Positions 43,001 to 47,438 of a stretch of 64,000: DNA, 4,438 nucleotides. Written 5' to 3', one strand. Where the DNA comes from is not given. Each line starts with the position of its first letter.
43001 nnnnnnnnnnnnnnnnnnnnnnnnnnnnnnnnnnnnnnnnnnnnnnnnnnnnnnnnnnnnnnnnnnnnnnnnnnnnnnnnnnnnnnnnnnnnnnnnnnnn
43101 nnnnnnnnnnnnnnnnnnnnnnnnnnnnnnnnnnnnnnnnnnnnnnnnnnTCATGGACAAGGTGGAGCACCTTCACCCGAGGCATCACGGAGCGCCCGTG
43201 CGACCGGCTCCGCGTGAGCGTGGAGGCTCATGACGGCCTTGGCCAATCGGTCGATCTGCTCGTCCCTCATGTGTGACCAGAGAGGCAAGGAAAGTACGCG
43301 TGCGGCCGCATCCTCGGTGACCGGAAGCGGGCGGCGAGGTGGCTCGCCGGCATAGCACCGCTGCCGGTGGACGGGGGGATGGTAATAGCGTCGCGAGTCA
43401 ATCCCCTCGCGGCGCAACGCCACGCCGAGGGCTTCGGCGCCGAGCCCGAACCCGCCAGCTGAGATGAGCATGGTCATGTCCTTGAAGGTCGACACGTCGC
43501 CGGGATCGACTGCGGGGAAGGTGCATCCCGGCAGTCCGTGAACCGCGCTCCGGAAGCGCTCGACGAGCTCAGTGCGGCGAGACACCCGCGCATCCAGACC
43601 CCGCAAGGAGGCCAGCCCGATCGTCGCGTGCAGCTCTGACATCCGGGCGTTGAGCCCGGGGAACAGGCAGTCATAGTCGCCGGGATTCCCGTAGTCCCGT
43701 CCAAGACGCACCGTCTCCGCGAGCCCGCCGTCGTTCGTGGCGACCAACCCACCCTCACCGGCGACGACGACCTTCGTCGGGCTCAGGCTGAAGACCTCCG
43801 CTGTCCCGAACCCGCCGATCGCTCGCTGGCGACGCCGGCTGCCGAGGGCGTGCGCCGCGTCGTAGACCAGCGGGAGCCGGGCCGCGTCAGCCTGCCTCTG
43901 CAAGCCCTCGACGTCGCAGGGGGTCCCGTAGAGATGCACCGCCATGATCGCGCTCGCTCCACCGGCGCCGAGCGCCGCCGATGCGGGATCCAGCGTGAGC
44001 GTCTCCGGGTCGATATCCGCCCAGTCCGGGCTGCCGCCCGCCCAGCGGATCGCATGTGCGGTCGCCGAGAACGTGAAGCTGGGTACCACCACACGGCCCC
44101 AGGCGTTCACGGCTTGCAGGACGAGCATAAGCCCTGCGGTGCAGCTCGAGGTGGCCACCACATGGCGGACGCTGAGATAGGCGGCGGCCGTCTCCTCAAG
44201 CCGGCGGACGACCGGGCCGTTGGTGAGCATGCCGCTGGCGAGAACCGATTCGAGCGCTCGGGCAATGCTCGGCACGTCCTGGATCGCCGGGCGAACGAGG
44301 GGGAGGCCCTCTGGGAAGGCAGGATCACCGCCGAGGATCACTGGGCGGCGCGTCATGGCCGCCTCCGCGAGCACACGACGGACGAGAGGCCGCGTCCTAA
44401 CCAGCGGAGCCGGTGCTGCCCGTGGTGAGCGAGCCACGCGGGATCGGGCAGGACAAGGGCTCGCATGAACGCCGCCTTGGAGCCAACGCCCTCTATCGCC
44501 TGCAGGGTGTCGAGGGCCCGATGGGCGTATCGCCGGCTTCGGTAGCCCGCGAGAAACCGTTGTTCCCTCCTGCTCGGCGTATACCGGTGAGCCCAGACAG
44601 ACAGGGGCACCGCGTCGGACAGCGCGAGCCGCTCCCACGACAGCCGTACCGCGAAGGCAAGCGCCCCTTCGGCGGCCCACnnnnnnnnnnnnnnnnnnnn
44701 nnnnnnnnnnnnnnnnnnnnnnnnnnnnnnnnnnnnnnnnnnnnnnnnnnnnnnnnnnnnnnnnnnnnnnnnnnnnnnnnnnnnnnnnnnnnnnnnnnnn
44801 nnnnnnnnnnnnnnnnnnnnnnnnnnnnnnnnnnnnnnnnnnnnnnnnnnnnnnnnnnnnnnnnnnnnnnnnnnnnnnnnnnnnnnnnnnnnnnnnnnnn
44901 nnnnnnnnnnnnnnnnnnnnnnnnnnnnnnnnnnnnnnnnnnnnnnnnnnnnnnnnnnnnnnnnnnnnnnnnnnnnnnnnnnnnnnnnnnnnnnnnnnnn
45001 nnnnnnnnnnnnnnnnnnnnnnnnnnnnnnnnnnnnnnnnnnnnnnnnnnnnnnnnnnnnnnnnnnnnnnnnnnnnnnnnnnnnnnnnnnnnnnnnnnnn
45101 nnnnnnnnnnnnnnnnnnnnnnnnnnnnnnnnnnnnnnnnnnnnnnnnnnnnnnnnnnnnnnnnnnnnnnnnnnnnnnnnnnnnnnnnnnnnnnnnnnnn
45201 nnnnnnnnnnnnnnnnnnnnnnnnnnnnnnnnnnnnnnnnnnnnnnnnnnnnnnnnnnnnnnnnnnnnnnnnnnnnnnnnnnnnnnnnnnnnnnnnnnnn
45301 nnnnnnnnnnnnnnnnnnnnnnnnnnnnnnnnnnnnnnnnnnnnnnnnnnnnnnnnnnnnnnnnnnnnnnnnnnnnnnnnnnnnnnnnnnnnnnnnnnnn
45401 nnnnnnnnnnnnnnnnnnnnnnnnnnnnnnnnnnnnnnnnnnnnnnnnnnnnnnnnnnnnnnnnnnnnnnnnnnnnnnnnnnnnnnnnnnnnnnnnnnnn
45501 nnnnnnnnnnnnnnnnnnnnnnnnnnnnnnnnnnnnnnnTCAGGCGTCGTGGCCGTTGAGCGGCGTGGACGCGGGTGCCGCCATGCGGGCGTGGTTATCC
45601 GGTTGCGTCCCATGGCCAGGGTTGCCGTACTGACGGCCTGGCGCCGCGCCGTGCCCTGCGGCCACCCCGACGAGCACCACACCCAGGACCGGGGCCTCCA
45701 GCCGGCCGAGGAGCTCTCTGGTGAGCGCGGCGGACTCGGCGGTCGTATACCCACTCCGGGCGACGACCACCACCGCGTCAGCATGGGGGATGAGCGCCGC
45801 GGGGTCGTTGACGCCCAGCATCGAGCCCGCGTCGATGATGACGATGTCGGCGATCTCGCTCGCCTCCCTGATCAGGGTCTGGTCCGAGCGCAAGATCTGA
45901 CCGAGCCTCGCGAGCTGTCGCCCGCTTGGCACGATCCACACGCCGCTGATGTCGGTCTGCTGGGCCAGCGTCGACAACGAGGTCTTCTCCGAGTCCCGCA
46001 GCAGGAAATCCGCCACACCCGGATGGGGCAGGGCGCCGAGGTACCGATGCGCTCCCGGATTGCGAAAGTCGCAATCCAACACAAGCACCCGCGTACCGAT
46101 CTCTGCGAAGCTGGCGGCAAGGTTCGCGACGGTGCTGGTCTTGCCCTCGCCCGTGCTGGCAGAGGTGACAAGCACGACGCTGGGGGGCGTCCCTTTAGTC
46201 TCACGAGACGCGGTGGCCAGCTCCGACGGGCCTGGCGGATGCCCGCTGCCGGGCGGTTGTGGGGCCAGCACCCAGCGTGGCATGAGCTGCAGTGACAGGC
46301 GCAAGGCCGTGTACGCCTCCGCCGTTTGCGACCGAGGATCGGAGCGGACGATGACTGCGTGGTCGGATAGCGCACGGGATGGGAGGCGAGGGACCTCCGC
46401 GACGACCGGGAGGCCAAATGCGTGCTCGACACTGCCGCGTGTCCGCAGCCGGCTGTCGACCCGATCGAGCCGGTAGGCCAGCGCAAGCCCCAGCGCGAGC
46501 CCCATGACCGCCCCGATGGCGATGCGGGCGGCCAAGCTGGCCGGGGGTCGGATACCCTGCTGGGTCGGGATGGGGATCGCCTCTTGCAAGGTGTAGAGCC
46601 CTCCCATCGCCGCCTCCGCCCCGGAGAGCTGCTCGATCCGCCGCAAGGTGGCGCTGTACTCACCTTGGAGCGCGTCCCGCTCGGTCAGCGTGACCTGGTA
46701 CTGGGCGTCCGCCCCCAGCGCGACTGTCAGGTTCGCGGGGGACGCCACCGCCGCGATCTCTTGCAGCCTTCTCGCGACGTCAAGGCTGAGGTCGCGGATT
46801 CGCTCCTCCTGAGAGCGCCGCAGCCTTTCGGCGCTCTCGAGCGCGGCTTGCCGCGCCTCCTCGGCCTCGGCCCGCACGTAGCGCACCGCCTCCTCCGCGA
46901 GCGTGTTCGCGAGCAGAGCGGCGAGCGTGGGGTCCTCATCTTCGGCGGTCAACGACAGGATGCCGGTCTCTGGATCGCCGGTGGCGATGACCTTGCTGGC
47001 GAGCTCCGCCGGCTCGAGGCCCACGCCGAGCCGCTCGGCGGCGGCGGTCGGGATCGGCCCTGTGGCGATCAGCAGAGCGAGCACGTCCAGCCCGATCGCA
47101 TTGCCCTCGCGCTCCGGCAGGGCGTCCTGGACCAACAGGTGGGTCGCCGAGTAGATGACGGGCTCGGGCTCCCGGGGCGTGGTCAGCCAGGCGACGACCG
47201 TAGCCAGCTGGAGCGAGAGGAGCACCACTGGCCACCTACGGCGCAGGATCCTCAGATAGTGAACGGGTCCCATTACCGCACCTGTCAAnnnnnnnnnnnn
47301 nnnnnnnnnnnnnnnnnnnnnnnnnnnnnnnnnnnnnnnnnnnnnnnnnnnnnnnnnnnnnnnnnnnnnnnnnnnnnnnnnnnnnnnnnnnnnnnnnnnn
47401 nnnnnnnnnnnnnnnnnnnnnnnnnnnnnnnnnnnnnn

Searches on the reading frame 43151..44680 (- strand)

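Call 77: search_protein_families(library=pfam, proteins=[window:43151-44680:-], max_evalue=0.0001)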
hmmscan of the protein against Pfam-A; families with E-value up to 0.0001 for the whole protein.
window:43151-44680:- (509 aa): 1 family
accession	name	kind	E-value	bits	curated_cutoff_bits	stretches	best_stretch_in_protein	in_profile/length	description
PF01041.23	DegT_DnrJ_EryC1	-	1.9e-87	294.3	19.8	1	139-483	7-359/360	DegT/DnrJ/EryC1/StrS aminotransferase family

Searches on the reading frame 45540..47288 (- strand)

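Call 77: search_protein_families(library=pfam, proteins=[window:45540-47288:-], max_evalue=0.0001)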
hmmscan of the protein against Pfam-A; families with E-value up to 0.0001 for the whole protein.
window:45540-47288:- (582 aa): 4 families
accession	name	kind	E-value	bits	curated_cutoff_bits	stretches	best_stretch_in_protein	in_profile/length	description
PF13614.12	AAA_31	-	4.4e-09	37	27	1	372-515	4-152/177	AAA domain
PF01656.29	CbiA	-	3.6e-08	33.9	25.4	1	373-413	2-42/125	CobQ/CobB/MinD/ParA nucleotide binding domain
PF13500.12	AAA_26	-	1.6e-05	25.3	27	0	506-543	131-168/198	AAA domain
PF10609.15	ParA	-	9.8e-05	22.3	27.1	0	371-419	5-53/246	NUBPL iron-transfer P-loop NTPase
